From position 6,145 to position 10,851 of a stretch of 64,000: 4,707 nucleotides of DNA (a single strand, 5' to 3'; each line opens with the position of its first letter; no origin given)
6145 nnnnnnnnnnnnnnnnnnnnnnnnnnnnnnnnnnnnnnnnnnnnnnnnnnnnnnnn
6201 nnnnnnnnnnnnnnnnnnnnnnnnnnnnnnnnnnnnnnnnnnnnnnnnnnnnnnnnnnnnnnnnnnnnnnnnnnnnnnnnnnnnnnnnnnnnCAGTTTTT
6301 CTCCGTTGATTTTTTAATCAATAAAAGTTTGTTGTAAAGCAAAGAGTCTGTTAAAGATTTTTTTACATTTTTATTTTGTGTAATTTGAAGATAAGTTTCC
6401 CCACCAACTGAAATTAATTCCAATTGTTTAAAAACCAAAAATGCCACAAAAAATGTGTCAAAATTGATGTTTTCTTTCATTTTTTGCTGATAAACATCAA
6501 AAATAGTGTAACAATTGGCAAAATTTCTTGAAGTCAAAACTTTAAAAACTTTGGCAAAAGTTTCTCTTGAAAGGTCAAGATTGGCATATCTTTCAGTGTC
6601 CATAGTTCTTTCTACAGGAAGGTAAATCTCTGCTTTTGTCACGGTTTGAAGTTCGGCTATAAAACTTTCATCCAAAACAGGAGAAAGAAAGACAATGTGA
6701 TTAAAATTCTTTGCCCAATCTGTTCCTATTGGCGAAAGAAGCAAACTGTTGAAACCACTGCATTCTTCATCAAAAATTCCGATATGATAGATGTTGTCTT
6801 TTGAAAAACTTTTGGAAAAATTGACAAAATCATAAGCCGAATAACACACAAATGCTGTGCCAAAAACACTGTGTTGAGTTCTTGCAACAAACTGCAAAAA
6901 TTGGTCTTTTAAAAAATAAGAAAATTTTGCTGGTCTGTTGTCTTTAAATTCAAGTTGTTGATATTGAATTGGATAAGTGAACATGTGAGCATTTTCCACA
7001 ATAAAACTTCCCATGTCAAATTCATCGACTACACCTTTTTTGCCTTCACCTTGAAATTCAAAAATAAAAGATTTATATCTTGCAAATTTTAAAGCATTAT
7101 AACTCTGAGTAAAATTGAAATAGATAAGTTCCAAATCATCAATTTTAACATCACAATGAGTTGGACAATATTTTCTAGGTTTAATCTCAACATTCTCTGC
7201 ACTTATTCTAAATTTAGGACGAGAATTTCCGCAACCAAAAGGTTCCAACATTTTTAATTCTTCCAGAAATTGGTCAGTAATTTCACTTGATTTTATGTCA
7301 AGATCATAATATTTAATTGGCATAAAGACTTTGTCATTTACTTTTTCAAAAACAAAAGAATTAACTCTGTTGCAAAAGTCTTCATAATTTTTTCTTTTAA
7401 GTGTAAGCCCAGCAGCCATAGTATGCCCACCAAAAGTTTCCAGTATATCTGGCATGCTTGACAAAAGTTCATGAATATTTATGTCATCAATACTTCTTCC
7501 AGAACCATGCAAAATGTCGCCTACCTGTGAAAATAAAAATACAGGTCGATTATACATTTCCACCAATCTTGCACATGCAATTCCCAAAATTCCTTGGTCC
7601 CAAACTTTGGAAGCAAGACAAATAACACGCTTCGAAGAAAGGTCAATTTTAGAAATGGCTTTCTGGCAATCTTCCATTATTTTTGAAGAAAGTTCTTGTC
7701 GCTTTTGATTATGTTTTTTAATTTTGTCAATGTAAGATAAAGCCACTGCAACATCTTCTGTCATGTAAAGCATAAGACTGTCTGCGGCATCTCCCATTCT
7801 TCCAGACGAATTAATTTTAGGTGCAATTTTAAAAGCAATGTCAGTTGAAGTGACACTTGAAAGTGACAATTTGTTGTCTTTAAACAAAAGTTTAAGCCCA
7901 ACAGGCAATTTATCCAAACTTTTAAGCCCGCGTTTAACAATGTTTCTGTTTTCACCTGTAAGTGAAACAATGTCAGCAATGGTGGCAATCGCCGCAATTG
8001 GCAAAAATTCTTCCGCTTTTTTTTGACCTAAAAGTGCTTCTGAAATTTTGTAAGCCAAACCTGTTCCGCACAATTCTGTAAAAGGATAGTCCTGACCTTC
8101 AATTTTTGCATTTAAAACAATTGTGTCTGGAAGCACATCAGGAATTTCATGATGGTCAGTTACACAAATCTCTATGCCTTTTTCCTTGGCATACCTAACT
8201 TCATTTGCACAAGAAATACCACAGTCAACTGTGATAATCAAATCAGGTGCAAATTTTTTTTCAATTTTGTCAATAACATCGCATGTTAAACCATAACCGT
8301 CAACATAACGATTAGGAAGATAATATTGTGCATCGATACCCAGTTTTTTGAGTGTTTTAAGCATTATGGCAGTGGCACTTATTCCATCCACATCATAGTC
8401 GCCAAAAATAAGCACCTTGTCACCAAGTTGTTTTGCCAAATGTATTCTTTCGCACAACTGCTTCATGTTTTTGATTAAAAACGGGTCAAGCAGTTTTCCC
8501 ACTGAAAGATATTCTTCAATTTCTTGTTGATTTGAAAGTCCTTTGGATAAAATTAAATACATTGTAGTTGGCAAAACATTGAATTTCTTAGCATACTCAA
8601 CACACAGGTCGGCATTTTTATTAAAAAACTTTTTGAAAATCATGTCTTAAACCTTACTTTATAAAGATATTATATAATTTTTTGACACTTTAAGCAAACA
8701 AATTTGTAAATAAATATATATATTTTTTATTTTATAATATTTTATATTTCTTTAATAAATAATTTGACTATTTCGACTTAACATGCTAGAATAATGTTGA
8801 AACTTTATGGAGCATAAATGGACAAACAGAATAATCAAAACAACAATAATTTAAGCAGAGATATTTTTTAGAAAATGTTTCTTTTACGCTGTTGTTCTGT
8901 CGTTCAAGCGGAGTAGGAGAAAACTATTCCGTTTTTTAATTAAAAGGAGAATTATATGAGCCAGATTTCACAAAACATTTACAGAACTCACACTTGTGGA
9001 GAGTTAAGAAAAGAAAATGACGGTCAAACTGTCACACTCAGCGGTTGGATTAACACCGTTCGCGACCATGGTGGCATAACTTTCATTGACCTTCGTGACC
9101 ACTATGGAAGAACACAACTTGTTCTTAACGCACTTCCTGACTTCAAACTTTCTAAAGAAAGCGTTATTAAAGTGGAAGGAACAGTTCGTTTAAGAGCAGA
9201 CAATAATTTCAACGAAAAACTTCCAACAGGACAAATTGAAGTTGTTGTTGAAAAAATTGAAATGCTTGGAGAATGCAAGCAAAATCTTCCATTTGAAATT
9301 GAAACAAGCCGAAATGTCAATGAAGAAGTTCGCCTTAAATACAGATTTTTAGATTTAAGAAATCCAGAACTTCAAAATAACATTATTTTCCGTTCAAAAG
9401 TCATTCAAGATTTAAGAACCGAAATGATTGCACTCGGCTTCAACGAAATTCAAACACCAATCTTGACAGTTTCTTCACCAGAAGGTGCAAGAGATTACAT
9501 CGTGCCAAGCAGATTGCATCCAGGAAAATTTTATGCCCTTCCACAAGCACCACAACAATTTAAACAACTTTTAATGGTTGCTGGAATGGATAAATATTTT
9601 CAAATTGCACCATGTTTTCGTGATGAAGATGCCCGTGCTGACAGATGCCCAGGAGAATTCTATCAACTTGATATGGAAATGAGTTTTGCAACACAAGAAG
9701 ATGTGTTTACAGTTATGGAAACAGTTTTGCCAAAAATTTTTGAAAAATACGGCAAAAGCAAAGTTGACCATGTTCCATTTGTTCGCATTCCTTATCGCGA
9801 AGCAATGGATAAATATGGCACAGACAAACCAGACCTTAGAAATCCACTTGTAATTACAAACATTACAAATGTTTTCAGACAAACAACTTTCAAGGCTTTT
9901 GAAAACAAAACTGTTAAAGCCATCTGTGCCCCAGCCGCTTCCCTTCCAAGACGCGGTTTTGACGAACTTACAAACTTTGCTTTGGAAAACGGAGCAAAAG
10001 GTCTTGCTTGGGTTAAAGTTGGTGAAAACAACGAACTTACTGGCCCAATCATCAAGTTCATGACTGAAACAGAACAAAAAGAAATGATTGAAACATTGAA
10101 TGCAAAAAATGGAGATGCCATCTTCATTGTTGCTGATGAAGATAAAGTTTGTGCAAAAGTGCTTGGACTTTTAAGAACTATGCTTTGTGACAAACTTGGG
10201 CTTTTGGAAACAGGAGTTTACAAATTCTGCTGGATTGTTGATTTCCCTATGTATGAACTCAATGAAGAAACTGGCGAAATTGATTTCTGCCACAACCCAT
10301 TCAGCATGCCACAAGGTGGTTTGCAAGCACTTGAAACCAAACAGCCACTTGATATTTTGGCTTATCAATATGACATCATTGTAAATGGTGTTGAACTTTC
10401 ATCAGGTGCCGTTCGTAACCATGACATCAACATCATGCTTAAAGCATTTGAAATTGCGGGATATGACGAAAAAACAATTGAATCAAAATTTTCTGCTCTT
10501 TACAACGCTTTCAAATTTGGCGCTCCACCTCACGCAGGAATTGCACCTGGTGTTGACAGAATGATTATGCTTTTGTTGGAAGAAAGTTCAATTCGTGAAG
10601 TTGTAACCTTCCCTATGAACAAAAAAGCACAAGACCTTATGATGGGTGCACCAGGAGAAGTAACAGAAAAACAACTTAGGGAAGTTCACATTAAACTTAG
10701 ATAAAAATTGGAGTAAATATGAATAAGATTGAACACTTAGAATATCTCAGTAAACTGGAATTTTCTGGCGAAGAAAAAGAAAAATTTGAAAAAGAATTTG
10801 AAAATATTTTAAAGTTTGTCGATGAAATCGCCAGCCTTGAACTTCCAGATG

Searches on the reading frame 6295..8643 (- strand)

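Call 23: search_protein_families(library=pfam, proteins=[window:6295-8643:-])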
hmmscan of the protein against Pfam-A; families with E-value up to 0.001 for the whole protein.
window:6295-8643:- (783 aa): 3 families
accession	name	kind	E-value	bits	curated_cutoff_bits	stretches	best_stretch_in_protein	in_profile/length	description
PF01368.27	DHH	-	1.1e-23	84.3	28.1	1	76-217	1-121/125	DHH family, N-terminal domain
PF02272.25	DHHA1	-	1.3e-14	54.9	25.9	1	340-431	4-100/102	DHHA1 domain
PF17768.7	RecJ_OB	-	2.8e-09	37.4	27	1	446-528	1-88/107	RecJ OB domain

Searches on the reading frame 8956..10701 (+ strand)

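Call 23: search_protein_families(library=pfam, proteins=[window:8956-10701:+])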
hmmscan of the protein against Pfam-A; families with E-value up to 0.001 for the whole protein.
window:8956-10701:+ (582 aa): 3 families
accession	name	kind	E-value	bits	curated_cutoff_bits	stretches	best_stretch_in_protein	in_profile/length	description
PF00152.25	tRNA-synt_2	-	9.7e-106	353.7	25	1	122-556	1-308/308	tRNA synthetases class II (D, K and N)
PF02938.19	GAD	-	6.5e-26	90.9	23.4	1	316-403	7-95/95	GAD domain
PF01336.31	tRNA_anti-codon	-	3e-14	53.1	27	1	26-104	1-75/75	OB-fold nucleic acid binding domain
